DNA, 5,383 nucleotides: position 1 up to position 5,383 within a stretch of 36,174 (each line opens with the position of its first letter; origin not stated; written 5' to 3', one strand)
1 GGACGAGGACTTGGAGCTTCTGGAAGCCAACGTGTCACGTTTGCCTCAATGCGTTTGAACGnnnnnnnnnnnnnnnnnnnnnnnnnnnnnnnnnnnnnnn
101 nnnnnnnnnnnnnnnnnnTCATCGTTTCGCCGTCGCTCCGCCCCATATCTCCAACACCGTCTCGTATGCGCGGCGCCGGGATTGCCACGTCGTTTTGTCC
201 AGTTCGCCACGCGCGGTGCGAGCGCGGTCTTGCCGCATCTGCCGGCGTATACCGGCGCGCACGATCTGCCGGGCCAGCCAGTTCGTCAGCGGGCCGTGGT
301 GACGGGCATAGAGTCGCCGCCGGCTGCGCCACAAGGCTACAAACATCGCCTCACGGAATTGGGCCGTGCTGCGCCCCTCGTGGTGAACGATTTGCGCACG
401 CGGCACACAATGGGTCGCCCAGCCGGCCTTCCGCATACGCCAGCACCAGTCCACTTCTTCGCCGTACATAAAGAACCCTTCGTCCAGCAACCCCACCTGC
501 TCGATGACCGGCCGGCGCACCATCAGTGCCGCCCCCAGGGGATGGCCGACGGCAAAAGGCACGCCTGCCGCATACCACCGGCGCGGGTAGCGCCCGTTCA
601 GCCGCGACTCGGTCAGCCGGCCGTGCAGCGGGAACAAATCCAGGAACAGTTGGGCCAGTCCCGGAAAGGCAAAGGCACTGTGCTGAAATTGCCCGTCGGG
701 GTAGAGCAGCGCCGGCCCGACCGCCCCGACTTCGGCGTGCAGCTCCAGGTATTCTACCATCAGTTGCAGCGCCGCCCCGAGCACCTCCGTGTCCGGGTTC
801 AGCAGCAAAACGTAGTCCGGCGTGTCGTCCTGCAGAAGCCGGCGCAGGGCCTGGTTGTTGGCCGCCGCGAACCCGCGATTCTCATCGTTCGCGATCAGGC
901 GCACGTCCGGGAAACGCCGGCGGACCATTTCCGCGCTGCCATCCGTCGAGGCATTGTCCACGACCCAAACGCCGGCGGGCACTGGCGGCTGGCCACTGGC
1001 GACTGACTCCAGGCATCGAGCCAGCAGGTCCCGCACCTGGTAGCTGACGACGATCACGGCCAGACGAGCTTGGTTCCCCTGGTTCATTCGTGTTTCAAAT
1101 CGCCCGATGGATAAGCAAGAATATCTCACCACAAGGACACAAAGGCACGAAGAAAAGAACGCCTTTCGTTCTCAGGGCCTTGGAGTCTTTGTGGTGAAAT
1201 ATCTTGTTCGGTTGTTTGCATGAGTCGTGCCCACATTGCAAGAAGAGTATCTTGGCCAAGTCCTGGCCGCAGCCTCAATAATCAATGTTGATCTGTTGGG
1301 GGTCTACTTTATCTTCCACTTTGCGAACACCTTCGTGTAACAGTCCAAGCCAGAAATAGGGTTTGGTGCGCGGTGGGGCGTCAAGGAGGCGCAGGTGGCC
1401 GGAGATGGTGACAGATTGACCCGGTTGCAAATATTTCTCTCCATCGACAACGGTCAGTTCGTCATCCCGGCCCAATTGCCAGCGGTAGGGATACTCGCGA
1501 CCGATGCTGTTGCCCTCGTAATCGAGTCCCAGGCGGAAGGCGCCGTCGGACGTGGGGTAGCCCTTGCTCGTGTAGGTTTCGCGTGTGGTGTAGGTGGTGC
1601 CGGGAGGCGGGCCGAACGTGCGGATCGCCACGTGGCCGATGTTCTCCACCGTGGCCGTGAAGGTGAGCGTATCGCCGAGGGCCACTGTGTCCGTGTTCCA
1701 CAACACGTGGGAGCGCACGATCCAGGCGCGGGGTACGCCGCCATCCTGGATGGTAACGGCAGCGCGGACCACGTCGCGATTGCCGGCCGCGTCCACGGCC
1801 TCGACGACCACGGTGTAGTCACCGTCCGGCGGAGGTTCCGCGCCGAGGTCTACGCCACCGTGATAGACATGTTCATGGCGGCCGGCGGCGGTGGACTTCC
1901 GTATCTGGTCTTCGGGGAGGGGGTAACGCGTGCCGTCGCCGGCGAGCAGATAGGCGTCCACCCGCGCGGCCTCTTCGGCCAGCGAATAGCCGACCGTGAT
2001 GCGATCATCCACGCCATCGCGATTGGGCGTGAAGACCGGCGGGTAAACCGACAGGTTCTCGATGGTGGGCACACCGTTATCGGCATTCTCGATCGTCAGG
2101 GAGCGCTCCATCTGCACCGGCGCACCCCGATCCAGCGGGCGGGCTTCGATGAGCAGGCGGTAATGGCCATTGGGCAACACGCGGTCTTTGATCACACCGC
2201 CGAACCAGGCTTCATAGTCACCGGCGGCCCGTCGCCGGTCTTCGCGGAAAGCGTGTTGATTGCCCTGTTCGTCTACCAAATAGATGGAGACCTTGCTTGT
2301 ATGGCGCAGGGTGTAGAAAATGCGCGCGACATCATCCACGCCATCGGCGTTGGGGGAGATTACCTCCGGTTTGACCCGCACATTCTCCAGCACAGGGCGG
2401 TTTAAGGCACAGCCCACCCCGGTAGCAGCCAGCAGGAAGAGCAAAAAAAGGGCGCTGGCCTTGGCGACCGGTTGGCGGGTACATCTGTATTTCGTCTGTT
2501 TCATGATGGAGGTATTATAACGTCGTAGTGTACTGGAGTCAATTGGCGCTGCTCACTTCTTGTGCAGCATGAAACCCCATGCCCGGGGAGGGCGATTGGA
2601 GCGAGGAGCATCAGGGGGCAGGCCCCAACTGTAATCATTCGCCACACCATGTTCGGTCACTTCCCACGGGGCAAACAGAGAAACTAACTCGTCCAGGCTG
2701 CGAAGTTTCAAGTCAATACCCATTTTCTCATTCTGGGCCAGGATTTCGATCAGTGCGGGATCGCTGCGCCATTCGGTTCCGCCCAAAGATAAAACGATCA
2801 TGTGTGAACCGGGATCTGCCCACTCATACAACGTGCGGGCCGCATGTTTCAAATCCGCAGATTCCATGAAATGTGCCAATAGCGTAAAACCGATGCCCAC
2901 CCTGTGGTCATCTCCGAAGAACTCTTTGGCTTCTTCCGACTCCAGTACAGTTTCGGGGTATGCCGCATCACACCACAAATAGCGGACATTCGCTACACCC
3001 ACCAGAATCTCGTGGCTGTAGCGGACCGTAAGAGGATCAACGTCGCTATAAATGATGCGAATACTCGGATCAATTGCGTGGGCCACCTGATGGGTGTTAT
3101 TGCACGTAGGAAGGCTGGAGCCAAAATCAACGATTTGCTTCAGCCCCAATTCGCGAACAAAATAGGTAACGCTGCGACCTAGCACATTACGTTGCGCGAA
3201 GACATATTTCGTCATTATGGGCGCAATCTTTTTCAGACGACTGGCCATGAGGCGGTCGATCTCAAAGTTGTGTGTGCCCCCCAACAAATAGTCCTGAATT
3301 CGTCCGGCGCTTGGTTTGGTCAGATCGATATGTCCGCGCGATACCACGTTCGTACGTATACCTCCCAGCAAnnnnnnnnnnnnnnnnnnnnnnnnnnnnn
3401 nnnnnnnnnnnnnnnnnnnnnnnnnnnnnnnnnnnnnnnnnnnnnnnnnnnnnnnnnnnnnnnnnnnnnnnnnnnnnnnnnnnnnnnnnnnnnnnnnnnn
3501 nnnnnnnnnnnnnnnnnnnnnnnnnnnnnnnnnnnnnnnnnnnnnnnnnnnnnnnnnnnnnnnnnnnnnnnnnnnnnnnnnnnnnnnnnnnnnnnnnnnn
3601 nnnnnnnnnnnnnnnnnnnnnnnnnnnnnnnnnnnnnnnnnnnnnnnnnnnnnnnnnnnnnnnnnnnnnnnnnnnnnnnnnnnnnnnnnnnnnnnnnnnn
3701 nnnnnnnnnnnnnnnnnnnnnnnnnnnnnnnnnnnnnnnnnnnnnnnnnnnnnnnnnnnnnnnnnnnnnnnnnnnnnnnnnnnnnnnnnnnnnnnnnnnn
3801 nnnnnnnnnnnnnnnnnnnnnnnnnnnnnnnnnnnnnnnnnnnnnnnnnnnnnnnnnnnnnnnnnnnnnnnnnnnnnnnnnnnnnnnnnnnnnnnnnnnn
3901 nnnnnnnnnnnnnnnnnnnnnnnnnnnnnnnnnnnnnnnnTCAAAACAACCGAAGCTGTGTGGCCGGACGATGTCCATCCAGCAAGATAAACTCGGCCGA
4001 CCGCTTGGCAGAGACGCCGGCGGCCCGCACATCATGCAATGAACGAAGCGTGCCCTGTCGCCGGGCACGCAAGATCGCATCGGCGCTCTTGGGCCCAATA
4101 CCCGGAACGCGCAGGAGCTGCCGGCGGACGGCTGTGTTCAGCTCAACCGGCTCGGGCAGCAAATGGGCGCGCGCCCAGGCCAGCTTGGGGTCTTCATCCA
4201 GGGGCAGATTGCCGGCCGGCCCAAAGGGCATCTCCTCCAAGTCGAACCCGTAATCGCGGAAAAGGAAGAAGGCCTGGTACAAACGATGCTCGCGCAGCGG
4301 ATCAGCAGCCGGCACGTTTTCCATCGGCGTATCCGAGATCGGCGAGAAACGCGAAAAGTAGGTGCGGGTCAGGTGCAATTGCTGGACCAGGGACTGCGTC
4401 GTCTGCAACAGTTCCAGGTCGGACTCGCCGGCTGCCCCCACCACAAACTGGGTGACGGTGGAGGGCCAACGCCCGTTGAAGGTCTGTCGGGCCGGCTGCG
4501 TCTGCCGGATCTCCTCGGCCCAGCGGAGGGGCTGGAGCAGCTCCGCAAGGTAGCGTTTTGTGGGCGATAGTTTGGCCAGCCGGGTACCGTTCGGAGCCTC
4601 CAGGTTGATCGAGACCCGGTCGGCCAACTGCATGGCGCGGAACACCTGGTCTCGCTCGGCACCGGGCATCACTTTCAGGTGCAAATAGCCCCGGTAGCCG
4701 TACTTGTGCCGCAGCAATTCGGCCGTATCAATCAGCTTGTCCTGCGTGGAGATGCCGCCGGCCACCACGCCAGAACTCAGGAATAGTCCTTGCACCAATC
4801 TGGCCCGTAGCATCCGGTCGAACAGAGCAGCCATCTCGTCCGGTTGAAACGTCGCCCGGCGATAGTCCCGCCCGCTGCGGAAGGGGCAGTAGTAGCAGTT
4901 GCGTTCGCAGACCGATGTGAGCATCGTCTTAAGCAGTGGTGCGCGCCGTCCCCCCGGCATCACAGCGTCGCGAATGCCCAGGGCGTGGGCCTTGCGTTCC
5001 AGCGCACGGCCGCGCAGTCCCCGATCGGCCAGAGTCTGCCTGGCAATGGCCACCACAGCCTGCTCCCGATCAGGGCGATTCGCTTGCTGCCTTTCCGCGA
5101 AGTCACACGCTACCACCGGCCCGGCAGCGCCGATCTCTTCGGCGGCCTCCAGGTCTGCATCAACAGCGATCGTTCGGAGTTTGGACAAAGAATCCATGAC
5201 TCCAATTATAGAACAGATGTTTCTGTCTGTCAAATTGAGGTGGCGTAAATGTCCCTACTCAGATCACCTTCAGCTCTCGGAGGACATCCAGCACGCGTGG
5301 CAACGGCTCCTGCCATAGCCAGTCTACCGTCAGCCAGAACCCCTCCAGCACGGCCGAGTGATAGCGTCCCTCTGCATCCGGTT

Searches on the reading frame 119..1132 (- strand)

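Call 33: search_protein_families(library=pfam, proteins=[window:119-1132:-], max_evalue=0.01)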
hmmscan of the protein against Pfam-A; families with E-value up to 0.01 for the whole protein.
window:119-1132:- (337 aa): 4 families
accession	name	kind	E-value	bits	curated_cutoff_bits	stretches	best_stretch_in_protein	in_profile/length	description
PF00535.33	Glycos_transf_2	-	2.6e-19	70.2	23.3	1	26-150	2-124/168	Glycosyl transferase family 2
PF13641.12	Glyco_tranf_2_3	-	1.5e-15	58.3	27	1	23-261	2-222/230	Glycosyltransferase like family 2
PF13704.12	Glyco_tranf_2_4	-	0.00016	22.6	27.5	1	55-114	22-81/98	Glycosyl transferase family 2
PF13632.12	Glyco_trans_2_3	-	0.00036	20.8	27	1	198-273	72-138/198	Glycosyl transferase family group 2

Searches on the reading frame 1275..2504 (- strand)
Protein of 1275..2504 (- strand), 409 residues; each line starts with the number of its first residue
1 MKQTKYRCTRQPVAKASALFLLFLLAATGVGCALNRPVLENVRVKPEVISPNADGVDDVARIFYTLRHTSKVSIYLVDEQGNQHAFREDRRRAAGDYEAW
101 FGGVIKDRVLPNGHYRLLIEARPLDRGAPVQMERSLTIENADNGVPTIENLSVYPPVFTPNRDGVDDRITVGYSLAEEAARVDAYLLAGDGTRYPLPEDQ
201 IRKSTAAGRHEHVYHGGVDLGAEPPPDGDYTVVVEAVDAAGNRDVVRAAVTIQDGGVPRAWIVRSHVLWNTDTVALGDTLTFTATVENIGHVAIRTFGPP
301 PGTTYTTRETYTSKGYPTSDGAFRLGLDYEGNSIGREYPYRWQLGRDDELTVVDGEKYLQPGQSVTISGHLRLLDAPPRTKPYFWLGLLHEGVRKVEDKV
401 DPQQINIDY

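Call 33: search_protein_families(library=pfam, proteins=[window:1275-2504:-], max_evalue=0.01)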
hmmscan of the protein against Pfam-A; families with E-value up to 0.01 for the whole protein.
window:1275-2504:- (409 aa): 3 families
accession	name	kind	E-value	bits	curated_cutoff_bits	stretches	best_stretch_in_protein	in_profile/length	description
PF13585.12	CHU_C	-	5.4e-06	26.9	27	1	46-121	4-72/86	CHU_C Type IX secretion signal domain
PF10029.15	DUF2271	-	0.0011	19.2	27.3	0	204-255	71-121/136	Predicted periplasmic protein (DUF2271)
PF19077.6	Big_13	-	0.0031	18.4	27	0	223-252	70-100/102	Bacterial Ig-like domain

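Call 51: find_encoding_contigs(protein=window:1275-2504:-, flank=10000, max_places=4)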
Protein window:1275-2504:- (409 aa): 2 contigs read that carry it; 2 places shown.
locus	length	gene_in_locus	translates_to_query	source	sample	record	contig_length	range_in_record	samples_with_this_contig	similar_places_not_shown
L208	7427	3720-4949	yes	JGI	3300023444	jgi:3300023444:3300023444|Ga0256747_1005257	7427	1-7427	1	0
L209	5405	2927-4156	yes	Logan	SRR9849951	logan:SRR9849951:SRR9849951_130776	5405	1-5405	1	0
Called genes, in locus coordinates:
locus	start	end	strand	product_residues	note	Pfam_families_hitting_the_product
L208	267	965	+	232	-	PF05685:Uma2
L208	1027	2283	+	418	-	PF04055:Radical_SAM (weak), PF12836:HHH_3 (weak)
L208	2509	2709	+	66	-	-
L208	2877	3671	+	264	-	PF04672:Methyltransf_19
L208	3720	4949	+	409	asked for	PF13585:CHU_C (faint)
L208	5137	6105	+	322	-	PF00535:Glycos_transf_2, PF13641:Glyco_tranf_2_3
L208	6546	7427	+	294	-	?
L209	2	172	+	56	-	?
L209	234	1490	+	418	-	PF04055:Radical_SAM (weak), PF12836:HHH_3 (weak)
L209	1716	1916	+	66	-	-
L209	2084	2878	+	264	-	PF04672:Methyltransf_19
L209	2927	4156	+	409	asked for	PF13585:CHU_C (faint)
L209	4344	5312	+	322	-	PF00535:Glycos_transf_2, PF13641:Glyco_tranf_2_3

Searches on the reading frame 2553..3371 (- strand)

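Call 33: search_protein_families(library=pfam, proteins=[window:2553-3371:-], max_evalue=0.01)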
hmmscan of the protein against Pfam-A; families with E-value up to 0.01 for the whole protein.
window:2553-3371:- (272 aa): 1 family
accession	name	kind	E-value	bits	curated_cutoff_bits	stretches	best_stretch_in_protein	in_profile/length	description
PF04672.18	Methyltransf_19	-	5.2e-45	154.5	26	1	13-256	6-248/268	S-adenosyl methyltransferase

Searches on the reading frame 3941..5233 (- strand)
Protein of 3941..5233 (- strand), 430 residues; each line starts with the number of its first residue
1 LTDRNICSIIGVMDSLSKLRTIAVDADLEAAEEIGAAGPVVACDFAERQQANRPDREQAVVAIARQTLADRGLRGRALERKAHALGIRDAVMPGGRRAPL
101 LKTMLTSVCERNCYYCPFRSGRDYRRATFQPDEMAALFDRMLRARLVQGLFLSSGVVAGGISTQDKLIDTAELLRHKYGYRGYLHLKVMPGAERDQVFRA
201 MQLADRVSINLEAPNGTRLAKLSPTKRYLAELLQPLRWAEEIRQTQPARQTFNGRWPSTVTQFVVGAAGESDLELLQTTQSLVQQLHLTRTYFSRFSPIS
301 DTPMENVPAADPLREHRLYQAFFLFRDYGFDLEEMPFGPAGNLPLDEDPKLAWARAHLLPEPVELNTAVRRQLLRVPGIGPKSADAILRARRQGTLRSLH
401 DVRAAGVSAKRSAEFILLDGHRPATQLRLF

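Call 33: search_protein_families(library=pfam, proteins=[window:3941-5233:-], max_evalue=0.01)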
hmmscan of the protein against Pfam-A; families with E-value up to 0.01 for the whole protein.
window:3941-5233:- (430 aa): 4 families
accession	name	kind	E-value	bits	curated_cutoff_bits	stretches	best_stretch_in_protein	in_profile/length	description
PF04055.27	Radical_SAM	-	4.5e-07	30.6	29.5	1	105-240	3-137/166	Radical SAM superfamily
PF12836.13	HHH_3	-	4.2e-06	27.2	27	1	362-398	5-42/65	Helix-hairpin-helix motif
PF00633.29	HHH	-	0.00011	22.3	24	1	370-389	10-29/30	Helix-hairpin-helix motif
PF14520.12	HHH_5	-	0.0042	18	27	0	372-390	3-21/57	Helix-hairpin-helix domain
